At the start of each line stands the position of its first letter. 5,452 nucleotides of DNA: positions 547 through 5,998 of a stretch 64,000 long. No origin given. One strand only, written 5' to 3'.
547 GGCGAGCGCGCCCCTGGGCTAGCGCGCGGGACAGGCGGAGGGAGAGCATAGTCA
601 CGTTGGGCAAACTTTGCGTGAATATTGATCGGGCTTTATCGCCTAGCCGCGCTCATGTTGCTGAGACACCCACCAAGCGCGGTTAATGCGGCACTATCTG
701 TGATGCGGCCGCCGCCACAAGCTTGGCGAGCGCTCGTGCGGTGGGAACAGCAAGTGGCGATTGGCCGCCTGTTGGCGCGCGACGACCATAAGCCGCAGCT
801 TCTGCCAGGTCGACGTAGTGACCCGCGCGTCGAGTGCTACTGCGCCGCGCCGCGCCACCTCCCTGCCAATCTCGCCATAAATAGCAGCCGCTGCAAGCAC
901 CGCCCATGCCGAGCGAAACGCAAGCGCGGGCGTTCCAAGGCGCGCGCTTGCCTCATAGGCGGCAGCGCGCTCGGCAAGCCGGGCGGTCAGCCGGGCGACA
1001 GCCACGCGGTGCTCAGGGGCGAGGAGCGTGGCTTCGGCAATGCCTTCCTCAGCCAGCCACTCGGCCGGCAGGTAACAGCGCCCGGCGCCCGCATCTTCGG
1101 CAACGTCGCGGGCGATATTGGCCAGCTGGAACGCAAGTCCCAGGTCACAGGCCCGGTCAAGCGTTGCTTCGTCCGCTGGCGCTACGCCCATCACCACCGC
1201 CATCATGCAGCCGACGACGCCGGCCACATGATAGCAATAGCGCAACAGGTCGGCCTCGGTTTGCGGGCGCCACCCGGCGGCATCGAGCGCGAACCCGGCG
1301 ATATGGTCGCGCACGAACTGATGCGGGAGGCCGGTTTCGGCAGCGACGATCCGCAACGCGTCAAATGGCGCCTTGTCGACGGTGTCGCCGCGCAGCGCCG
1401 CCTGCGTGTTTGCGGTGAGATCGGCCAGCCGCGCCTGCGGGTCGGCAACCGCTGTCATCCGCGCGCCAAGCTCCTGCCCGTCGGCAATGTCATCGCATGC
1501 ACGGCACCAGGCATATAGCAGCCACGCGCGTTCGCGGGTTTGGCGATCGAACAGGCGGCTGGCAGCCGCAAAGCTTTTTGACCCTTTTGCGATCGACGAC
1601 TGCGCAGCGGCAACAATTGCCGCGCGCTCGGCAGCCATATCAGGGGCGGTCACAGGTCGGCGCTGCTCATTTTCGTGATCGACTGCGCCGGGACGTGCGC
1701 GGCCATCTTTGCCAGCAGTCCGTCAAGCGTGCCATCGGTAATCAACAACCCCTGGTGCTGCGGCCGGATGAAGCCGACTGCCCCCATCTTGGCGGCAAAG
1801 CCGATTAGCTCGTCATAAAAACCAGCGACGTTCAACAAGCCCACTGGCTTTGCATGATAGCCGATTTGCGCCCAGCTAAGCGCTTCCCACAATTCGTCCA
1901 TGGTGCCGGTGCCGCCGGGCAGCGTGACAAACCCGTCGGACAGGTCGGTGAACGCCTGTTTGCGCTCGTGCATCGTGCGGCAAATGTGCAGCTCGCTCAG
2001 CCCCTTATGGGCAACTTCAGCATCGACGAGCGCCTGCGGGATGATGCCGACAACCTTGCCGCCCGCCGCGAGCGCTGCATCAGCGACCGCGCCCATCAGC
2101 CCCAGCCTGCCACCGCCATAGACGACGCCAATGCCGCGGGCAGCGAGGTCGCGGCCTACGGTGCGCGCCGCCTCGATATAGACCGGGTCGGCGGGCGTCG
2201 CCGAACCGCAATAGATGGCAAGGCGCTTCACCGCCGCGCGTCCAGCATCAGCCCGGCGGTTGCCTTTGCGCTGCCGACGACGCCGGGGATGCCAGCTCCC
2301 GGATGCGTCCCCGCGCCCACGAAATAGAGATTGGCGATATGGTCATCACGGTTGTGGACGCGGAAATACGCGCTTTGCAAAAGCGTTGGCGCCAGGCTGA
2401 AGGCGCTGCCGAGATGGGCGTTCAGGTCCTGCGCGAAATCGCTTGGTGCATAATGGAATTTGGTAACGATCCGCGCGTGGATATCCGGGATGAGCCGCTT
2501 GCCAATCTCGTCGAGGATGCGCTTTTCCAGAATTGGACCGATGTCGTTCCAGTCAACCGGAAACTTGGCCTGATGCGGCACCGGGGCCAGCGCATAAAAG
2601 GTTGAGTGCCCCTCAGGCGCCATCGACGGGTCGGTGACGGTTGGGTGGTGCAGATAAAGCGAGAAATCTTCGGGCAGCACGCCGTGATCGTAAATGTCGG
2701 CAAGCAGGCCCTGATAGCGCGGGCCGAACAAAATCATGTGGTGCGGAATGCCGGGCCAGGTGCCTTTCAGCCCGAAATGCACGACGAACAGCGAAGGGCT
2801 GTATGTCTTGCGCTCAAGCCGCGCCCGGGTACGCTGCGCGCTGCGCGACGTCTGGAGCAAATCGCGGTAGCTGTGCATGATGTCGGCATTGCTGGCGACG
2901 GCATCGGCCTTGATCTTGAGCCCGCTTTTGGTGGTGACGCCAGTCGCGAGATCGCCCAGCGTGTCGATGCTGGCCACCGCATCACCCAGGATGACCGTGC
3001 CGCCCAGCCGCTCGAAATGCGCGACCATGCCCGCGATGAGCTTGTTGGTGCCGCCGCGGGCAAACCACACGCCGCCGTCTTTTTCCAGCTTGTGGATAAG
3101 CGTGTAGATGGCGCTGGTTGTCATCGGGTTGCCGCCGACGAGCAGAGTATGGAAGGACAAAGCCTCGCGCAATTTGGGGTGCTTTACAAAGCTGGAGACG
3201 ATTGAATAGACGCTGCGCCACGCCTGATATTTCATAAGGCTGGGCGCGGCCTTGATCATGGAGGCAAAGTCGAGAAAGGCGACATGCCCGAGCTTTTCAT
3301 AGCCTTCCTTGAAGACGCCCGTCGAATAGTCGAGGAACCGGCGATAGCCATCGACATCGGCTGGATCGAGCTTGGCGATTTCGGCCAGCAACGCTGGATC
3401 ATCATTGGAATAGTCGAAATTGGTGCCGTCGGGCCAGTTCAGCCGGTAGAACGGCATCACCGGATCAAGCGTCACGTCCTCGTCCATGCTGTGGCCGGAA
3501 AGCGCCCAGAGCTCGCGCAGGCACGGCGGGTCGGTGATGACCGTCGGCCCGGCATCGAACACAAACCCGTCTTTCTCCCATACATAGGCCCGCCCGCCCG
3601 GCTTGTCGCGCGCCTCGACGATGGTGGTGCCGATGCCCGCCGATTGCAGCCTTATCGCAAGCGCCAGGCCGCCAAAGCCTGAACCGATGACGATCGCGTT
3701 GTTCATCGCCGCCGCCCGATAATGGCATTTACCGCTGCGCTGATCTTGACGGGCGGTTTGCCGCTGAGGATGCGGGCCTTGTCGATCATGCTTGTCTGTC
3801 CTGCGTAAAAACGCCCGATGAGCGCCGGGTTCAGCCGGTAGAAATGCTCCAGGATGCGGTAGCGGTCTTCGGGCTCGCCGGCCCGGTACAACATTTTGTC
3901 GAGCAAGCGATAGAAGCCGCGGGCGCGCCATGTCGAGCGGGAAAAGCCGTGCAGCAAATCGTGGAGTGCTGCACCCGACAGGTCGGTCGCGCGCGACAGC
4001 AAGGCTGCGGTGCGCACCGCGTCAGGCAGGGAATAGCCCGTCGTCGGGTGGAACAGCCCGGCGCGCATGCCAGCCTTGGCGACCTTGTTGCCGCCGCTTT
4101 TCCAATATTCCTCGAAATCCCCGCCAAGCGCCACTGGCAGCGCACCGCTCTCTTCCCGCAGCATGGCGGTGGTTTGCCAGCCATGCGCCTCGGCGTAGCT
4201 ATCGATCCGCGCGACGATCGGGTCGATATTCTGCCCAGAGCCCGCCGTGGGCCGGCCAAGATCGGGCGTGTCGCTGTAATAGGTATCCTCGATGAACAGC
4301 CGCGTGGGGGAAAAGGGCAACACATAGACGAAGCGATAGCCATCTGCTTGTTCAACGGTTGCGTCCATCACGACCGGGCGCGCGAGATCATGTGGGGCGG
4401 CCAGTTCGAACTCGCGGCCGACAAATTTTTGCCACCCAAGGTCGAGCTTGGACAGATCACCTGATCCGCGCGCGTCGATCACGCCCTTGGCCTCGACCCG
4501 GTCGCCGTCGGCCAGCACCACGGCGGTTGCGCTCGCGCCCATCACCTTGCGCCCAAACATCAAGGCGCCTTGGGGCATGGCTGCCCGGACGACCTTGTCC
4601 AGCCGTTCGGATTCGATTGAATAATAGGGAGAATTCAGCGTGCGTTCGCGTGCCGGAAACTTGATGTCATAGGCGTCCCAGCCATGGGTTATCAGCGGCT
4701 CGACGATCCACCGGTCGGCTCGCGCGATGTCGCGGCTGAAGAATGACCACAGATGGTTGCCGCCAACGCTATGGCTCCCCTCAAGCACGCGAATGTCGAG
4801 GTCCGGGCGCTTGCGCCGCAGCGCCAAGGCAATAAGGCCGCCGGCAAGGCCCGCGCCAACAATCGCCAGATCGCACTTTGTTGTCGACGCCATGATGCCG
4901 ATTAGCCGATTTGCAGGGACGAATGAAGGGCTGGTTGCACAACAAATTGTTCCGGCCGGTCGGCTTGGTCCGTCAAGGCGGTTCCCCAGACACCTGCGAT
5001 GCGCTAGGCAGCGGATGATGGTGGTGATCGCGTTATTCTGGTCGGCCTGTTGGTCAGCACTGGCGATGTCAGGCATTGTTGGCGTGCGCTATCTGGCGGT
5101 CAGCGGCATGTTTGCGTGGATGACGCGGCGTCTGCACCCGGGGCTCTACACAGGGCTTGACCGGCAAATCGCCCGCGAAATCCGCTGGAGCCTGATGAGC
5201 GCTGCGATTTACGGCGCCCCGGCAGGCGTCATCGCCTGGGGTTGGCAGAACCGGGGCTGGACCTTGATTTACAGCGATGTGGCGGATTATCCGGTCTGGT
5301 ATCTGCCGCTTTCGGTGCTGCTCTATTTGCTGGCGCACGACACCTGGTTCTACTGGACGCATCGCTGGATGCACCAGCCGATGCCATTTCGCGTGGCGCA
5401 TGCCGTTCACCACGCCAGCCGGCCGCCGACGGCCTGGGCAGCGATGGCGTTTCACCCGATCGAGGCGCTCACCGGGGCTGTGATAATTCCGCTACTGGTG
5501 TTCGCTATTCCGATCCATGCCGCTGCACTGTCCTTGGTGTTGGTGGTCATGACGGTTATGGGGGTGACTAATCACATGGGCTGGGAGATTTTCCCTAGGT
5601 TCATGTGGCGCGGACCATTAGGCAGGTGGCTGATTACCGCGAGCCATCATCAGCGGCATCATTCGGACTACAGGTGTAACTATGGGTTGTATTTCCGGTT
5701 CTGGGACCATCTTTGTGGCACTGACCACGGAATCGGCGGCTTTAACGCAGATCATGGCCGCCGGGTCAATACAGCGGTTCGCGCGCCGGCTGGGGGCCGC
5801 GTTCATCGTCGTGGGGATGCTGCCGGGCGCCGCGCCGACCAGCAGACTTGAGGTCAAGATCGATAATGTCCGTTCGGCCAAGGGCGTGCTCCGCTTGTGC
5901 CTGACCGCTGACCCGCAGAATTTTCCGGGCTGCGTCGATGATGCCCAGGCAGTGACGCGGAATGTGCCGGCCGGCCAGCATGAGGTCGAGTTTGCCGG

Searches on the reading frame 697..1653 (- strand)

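Call 45: search_protein_families(library=pfam, proteins=[window:697-1653:-], max_evalue=0.0001)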
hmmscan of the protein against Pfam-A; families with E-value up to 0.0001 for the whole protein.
window:697-1653:- (319 aa): 1 family
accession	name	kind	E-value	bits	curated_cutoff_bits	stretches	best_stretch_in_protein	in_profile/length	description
PF00494.24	SQS_PSY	-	5.8e-68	229.9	26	1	22-284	2-263/263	Squalene/phytoene synthase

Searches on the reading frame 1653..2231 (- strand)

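Call 45: search_protein_families(library=pfam, proteins=[window:1653-2231:-], max_evalue=0.0001)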
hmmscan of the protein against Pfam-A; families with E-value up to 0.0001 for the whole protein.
window:1653-2231:- (193 aa): 2 families
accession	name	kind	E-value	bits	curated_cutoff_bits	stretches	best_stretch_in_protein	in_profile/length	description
PF03641.19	Lysine_decarbox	-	7.8e-40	136.5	27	1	46-174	1-129/131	Possible lysine decarboxylase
PF18306.6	LDcluster4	-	3.4e-15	56.4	26.3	1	9-120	8-116/151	SLOG cluster4 family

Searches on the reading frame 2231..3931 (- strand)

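Call 45: search_protein_families(library=pfam, proteins=[window:2231-3931:-], max_evalue=0.0001)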
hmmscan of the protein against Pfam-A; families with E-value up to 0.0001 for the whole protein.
window:2231-3931:- (567 aa): 4 families
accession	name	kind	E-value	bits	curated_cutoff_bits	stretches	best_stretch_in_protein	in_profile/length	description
PF01593.30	Amino_oxidase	-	3.3e-45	155.6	19.8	1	87-562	2-442/443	Flavin containing amine oxidoreductase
PF13450.12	NAD_binding_8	-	2.7e-13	50.4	21.9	1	81-142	1-65/68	NAD(P)-binding Rossmann-like domain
PF01266.30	DAO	-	8.2e-09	35.9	27.9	0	79-113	2-37/353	FAD dependent oxidoreductase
PF07992.20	Pyr_redox_2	-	8.7e-05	22.5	26.1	0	79-112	3-37/291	Pyridine nucleotide-disulphide oxidoreductase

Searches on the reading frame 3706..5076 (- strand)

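Call 45: search_protein_families(library=pfam, proteins=[window:3706-5076:-], max_evalue=0.0001)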
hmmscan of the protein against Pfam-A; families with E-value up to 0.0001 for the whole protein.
window:3706-5076:- (457 aa): 1 family
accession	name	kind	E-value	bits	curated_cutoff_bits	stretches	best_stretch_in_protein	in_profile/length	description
PF05834.18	Lycopene_cycl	-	7.6e-85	285.7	23.4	1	69-447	1-377/380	Lycopene cyclase protein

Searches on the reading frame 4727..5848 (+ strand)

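Call 25: search_protein_families(library=pfam, proteins=[window:4727-5848:+], max_evalue=0.001)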
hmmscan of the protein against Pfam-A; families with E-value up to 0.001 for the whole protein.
window:4727-5848:+ (374 aa): 1 family
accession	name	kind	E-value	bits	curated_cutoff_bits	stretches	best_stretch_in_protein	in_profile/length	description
PF04116.19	FA_hydroxylase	-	1.8e-30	106.5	31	1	197-332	1-132/132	Fatty acid hydroxylase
